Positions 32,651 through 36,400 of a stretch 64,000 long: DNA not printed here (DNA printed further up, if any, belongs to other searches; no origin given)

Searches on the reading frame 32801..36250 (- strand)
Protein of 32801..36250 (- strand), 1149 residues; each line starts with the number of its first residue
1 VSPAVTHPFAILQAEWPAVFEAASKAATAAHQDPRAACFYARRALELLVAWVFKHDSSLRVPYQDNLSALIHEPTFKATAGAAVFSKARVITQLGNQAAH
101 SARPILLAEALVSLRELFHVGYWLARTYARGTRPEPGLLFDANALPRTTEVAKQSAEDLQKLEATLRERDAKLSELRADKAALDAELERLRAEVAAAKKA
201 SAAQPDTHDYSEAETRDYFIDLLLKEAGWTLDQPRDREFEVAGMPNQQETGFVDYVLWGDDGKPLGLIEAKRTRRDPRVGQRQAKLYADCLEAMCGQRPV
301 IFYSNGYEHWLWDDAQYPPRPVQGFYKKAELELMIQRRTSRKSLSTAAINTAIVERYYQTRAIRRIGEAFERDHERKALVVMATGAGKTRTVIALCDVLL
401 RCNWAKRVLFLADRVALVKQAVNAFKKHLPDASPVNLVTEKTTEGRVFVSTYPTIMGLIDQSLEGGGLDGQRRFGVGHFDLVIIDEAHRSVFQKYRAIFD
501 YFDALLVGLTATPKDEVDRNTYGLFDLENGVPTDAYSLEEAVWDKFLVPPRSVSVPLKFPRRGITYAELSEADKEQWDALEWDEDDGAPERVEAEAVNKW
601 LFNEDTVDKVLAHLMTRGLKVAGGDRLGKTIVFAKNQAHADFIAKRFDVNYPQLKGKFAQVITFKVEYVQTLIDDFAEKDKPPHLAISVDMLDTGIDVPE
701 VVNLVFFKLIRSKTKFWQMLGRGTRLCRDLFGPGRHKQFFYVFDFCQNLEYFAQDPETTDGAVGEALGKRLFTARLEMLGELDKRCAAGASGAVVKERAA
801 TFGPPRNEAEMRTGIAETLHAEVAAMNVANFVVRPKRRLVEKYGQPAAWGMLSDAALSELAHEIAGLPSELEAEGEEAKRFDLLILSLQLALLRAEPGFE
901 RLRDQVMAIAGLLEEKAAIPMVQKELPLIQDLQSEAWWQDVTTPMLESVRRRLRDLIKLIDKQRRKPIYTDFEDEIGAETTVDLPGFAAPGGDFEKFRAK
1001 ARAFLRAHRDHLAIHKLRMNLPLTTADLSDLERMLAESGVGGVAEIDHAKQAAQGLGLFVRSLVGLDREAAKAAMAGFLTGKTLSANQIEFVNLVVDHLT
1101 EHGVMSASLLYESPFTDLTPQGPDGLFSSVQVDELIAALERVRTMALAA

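Call 5: search_protein_families(library=pfam, proteins=[window:32801-36250:-], max_evalue=0.001)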
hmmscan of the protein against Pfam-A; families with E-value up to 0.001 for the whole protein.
window:32801-36250:- (1149 aa): 7 families
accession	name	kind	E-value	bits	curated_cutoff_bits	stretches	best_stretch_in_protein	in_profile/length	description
PF04851.21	ResIII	-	9.8e-36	123.6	22.5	1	355-514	4-163/164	Type III restriction enzyme, res subunit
PF08463.15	EcoEI_R_C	-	4.1e-26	92.5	24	1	995-1141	1-160/163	EcoEI R protein C-terminal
PF18766.7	SWI2_SNF2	-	1.4e-17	64.6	26.7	1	358-549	1-187/221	SWI2/SNF2 ATPase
PF00270.35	DEAD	-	3.3e-11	43.6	26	1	358-518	3-165/167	DEAD/DEAH box helicase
PF04313.20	HSDR_N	-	2.4e-09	37.8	25.1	1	238-317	117-195/198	Type I restriction enzyme R protein N terminus (HSDR_N)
PF13643.11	DUF4145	-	1.1e-07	32.2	23.1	1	26-111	3-81/88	Domain of unknown function (DUF4145)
PF00271.37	Helicase_C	-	1.1e-06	29.3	23.5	1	627-725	15-108/110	Helicase conserved C-terminal domain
